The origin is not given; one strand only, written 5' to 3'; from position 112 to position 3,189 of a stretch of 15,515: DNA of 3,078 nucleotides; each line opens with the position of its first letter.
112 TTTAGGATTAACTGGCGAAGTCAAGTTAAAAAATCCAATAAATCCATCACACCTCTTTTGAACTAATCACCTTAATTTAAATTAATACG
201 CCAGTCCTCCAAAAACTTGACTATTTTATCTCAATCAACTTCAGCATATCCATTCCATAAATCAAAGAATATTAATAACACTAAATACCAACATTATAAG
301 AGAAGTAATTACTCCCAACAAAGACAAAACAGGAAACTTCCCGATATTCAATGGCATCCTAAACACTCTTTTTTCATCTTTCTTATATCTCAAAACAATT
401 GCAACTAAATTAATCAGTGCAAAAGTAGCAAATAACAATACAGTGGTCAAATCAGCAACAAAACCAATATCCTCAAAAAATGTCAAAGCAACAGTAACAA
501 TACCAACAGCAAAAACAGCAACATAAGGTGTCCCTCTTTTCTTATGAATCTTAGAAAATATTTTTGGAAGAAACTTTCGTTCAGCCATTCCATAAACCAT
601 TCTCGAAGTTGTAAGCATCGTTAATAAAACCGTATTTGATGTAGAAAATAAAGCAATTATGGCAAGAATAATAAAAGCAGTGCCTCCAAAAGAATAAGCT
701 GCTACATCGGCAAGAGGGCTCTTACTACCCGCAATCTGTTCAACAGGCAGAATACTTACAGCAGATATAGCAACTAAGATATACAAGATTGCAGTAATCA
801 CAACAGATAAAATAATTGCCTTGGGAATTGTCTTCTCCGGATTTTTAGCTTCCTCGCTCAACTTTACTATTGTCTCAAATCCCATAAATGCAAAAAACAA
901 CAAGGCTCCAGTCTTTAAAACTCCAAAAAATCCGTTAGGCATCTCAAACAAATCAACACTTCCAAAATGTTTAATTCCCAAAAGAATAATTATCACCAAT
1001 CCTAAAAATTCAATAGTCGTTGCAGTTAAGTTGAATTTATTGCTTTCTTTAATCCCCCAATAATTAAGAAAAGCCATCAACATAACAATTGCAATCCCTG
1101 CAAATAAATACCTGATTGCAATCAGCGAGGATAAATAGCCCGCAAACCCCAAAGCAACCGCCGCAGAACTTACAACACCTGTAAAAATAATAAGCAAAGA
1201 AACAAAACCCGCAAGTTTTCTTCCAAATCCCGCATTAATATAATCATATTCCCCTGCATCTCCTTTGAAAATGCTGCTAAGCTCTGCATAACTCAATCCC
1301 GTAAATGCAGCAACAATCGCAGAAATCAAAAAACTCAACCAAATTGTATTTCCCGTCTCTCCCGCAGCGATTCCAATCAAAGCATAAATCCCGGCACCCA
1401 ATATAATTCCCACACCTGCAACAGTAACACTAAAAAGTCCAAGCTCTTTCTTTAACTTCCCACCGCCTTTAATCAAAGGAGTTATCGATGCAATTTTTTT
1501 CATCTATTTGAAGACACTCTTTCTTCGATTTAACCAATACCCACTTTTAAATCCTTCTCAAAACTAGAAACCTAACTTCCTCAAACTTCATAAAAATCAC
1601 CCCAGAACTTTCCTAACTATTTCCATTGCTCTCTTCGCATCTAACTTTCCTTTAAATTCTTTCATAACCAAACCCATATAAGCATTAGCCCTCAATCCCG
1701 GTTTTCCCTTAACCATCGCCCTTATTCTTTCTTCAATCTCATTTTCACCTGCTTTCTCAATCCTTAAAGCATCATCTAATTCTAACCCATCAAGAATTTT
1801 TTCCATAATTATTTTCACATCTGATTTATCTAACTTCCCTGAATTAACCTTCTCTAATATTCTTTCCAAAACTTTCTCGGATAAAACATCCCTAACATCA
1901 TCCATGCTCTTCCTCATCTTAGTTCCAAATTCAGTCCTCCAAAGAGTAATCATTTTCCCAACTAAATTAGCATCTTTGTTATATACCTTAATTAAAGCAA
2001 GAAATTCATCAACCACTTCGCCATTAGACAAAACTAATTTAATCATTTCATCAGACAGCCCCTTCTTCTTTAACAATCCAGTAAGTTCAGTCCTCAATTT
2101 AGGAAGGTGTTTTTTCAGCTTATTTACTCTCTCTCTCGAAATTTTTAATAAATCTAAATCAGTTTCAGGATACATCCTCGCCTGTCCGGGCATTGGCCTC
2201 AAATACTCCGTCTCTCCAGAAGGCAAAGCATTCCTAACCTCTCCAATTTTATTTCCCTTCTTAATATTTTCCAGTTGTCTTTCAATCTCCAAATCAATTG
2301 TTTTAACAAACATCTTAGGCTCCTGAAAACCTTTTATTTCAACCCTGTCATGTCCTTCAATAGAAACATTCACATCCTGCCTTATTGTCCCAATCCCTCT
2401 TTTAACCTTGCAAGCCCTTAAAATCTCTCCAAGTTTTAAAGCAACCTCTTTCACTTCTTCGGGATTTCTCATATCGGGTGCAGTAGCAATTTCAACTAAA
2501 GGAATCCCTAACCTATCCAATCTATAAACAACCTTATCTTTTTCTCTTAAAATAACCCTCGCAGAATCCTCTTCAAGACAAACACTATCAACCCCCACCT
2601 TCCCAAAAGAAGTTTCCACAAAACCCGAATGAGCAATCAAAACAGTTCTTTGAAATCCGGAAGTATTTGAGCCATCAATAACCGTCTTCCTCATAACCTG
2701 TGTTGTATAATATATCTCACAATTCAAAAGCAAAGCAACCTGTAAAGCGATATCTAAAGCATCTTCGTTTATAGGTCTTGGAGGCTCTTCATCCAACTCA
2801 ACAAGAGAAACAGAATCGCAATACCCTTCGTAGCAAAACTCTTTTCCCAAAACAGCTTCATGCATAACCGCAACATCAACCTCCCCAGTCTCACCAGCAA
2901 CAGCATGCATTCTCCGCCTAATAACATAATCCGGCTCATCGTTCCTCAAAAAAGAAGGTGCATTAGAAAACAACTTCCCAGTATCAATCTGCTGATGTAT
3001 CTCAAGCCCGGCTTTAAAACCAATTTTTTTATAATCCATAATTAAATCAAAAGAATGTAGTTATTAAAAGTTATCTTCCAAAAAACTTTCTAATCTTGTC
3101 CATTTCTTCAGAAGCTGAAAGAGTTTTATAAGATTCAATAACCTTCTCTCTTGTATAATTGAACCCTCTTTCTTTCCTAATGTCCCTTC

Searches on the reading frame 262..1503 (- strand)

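Call 3: search_protein_families(library=pfam, proteins=[window:262-1503:-], max_evalue=0.1)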
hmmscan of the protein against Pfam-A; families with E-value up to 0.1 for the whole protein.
window:262-1503:- (413 aa): 3 families
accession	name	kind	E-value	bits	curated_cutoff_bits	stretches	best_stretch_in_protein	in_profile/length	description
PF13520.12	AA_permease_2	-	9.7e-54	183.3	27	1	21-409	1-405/427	Amino acid permease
PF00324.27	AA_permease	-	1.3e-37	130.1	24.6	1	26-407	2-419/470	Amino acid permease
PF03845.19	Spore_permease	-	7.1e-10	38.7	23.4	1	26-342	7-314/321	Spore germination protein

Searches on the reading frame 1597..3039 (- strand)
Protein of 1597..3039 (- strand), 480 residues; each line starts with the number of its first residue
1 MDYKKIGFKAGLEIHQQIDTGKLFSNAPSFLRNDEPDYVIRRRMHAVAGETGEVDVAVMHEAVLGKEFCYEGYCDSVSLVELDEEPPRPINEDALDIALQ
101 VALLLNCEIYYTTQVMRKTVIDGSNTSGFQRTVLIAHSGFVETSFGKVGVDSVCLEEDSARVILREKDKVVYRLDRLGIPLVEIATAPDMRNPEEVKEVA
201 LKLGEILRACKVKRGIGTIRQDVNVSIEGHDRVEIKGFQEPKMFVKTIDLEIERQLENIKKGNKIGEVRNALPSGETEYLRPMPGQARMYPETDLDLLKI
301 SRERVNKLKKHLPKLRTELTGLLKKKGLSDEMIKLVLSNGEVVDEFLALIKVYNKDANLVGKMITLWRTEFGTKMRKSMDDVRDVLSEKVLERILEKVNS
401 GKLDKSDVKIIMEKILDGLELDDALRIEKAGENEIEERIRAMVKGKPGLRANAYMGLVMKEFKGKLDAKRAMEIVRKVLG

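Call 3: search_protein_families(library=pfam, proteins=[window:1597-3039:-], max_evalue=0.1)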
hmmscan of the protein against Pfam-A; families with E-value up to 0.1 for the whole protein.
window:1597-3039:- (480 aa): 4 families
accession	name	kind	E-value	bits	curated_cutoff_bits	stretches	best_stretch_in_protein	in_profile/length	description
PF02934.20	GatB_N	-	6.5e-53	180.1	23.4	1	9-305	2-276/277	GatB/GatE catalytic domain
PF02637.23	GatB_Yqey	-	0.00014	22.2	27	1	361-479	14-148/148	GatB domain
PF09720.15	Unstab_antitox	-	0.074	13.5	23.3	0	411-446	10-45/54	Putative addiction module component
PF11564.14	BpuJI_N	-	0.093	12.4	25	0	339-376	41-78/278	Restriction endonuclease BpuJI - N terminal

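Call 4: search_protein_families(library=ncbifam, proteins=[window:1597-3039:-], max_evalue=0.1)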
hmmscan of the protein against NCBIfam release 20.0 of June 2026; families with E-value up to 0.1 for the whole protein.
window:1597-3039:- (480 aa): 11 families
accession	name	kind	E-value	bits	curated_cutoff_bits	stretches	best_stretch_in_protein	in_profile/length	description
NF003107.0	PRK04028.1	equivalog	4.8e-137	458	456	2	1-257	4-262/630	Glu-tRNA(Gln) amidotransferase subunit GatE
TIGR00134.1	gatE_arch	equivalog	4.1e-124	415.1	319.55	2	1-261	2-264/622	Glu-tRNA(Gln) amidotransferase subunit GatE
NF004012.0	PRK05477.1-2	equivalog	3.3e-46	158.1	338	1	90-479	53-478/481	Asp-tRNA(Asn)/Glu-tRNA(Gln) amidotransferase subunit GatB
TIGR00133.1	gatB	equivalog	2.9e-44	151.4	314.8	1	88-479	52-480/481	Asp-tRNA(Asn)/Glu-tRNA(Gln) amidotransferase subunit GatB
NF004014.0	PRK05477.1-4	equivalog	8.7e-30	103.9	414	1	90-479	51-474/475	Asp-tRNA(Asn)/Glu-tRNA(Gln) amidotransferase subunit GatB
NF004015.0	PRK05477.1-5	equivalog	1.5e-28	99.6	628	1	90-477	63-484/488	Asp-tRNA(Asn)/Glu-tRNA(Gln) amidotransferase subunit GatB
NF004011.1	PRK05477.1-1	equivalog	5.5e-23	81.5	680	1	90-405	51-384/475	Asp-tRNA(Asn)/Glu-tRNA(Gln) amidotransferase subunit GatB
NF004013.0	PRK05477.1-3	equivalog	5.6e-21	74.6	653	1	90-477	65-497/501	Asp-tRNA(Asn)/Glu-tRNA(Gln) amidotransferase subunit GatB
NF009199.0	PRK12547.1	subfamily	0.0092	15.4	219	1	308-415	12-113/184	RNA polymerase sigma factor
NF009198.0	PRK12546.1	equivalog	0.073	12.8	270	0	305-414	10-113/188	RNA polymerase sigma factor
NF047744.1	CG0192_rel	hypoth_equivalog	0.088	12.2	165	0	52-82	79-109/124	CG0192-related protein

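Call 78: find_related_loci(query=window:1597-3039:-, collection=metagenome_contigs, flank=6000)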
Query window:1597-3039:- (480 aa) in metagenome_contigs; peptide patterns used: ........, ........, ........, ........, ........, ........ (x = any residue, [..] = any of these).
310 stretches matched a pattern; 150 encode a relative of the query (tblastn E <= 1e-3); the best 80 are kept; 80 distinct loci.
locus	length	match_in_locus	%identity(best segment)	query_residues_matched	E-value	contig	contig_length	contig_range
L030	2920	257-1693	67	2-478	0e+0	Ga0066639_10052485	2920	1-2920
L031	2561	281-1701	65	2-479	0e+0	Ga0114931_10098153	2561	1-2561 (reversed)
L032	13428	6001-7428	61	1-478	0e+0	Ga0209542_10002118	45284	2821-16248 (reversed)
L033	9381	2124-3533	63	2-477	0e+0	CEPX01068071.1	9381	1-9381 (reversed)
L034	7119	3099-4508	63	2-477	0e+0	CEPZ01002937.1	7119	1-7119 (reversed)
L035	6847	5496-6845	62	1-452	0e+0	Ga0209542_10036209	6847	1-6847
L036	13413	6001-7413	59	1-473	0e+0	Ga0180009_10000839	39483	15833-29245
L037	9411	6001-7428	57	1-479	2e-179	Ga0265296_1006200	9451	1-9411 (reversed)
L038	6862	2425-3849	58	1-477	0e+0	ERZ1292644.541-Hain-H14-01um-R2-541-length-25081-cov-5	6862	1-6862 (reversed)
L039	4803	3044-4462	57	1-475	0e+0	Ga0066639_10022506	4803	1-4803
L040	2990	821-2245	58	1-477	0e+0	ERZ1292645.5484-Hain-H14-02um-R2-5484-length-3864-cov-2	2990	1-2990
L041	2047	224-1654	56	1-479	0e+0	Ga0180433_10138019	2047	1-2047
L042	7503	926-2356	57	1-479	1e-177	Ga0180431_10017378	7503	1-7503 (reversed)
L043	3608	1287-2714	58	1-479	0e+0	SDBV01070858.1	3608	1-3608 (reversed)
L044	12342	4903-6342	58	5-479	1e-176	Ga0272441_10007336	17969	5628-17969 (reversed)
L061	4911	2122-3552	56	2-477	4e-174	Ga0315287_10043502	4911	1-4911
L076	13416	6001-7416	53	1-479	4e-166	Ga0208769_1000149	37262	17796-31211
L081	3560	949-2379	54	1-479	4e-172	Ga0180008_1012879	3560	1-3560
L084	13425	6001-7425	53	1-477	2e-162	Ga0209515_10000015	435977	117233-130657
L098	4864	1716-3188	52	2-473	2e-158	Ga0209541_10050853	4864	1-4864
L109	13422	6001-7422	57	1-477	6e-171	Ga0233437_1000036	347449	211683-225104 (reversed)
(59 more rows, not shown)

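Call 81: search_protein_families(library=pfam, proteins=[L039:2195-2998:+, L036:5141-5938:+, L032:5146-5970:+, L044:3857-4846:+, L076:5002-5676:+, L061:1256-2041:+, L081:1-909:+, L084:5050-5964:+, L109:5250-5957:+, L098:803-1345:+], max_evalue=0.01)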
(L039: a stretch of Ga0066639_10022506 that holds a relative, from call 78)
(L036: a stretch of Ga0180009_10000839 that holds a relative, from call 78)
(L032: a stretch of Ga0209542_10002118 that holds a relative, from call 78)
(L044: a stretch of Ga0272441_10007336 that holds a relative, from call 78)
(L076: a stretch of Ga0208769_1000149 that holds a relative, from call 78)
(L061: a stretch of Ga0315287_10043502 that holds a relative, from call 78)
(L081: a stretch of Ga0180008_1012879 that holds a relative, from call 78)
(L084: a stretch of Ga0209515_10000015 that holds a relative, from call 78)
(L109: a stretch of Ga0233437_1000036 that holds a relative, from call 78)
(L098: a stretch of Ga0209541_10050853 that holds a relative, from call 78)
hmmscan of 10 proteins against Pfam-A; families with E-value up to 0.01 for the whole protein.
L039:2195-2998:+ (267 aa): 1 family
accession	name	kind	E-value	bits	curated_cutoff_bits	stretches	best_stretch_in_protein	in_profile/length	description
PF02661.23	Fic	-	4.1e-14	53.6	24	1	93-194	2-93/93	Fic/DOC family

L036:5141-5938:+ (265 aa): 1 family
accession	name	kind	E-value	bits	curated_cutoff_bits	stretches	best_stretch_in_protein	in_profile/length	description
PF08843.17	AbiEii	-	0.0017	18.8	22.5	0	36-158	19-148/238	Nucleotidyl transferase AbiEii toxin, Type IV TA system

L032:5146-5970:+ (274 aa): 2 families
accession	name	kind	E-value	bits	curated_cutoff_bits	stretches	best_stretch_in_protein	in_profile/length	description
PF19502.5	DUF6036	-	1.9e-05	25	23.6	1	192-226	85-119/164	Nucleotidyltransferase of unknown function (DUF6036)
PF09970.15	DUF2204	-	0.00011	22.3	20.3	1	168-244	89-163/181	Nucleotidyl transferase of unknown function (DUF2204)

L044:3857-4846:+ (329 aa): 0 families

L076:5002-5676:+ (224 aa): 0 families

L061:1256-2041:+ (261 aa): 0 families

L081:1-909:+ (302 aa): 0 families

L084:5050-5964:+ (304 aa): 0 families

L109:5250-5957:+ (235 aa): 1 family
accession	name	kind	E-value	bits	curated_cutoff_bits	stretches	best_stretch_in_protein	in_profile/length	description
PF13581.12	HATPase_c_2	-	6.9e-06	26.5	27.4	1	103-155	25-77/127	Histidine kinase-like ATPase domain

L098:803-1345:+ (180 aa): 0 families

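Call 82: search_protein_families(library=padloc, proteins=[L039:2195-2998:+, L036:5141-5938:+, L032:5146-5970:+, L044:3857-4846:+, L076:5002-5676:+, L061:1256-2041:+, L081:1-909:+, L084:5050-5964:+, L109:5250-5957:+], max_evalue=0.01)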
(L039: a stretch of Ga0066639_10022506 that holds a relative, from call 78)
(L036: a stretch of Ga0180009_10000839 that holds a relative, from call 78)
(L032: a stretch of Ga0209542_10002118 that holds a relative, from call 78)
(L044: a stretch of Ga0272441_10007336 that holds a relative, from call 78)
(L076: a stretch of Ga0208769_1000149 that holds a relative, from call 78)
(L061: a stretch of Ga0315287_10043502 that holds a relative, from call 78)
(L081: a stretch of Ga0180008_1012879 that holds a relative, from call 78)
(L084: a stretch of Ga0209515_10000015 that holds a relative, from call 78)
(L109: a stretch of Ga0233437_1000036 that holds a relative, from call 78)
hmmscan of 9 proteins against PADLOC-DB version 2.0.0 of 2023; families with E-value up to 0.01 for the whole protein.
L039:2195-2998:+ (267 aa): 10 families
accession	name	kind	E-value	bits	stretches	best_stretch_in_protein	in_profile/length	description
PDLC03963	SoFic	-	4.6e-20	70.3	1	9-198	29-216/361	-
PDLC04840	PDC-S04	-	2.7e-19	67.8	1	73-221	53-201/227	-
PDLC04836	PDC-S04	-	3.1e-11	40.9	1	117-233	118-222/244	-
PDLC04966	PDC-S24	-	5.5e-10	36.7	1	140-202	281-345/497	-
PDLC04839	PDC-S04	-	6.4e-09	33.8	1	91-199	57-164/205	-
PDLC04837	PDC-S04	-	1.6e-06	25.6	1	116-222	111-211/234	-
PDLC04838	PDC-S04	-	0.00011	20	1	160-196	130-164/209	-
PDLC04842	PDC-S04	-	0.00084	17.1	1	172-198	108-134/202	-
PDLC04848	PDC-S05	-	0.0012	16.5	0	168-197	216-245/291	-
PDLC04841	PDC-S04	-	0.0023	15.6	1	171-198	205-232/292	-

L036:5141-5938:+ (265 aa): 0 families

L032:5146-5970:+ (274 aa): 2 families
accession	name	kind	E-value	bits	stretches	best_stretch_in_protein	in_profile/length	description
PDLC02301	AbiEii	-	0.00069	17.3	1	37-163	43-166/291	AbiEii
PDLC02314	AbiEii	-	0.003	14.9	0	13-53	34-72/290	AbiEii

L044:3857-4846:+ (329 aa): 1 family
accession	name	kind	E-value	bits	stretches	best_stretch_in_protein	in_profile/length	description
PDLC03318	MTase_II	-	0.0049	13.2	1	183-252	645-716/723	Type II methyltransferase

L076:5002-5676:+ (224 aa): 0 families

L061:1256-2041:+ (261 aa): 0 families

L081:1-909:+ (302 aa): 0 families

L084:5050-5964:+ (304 aa): 0 families

L109:5250-5957:+ (235 aa): 0 families
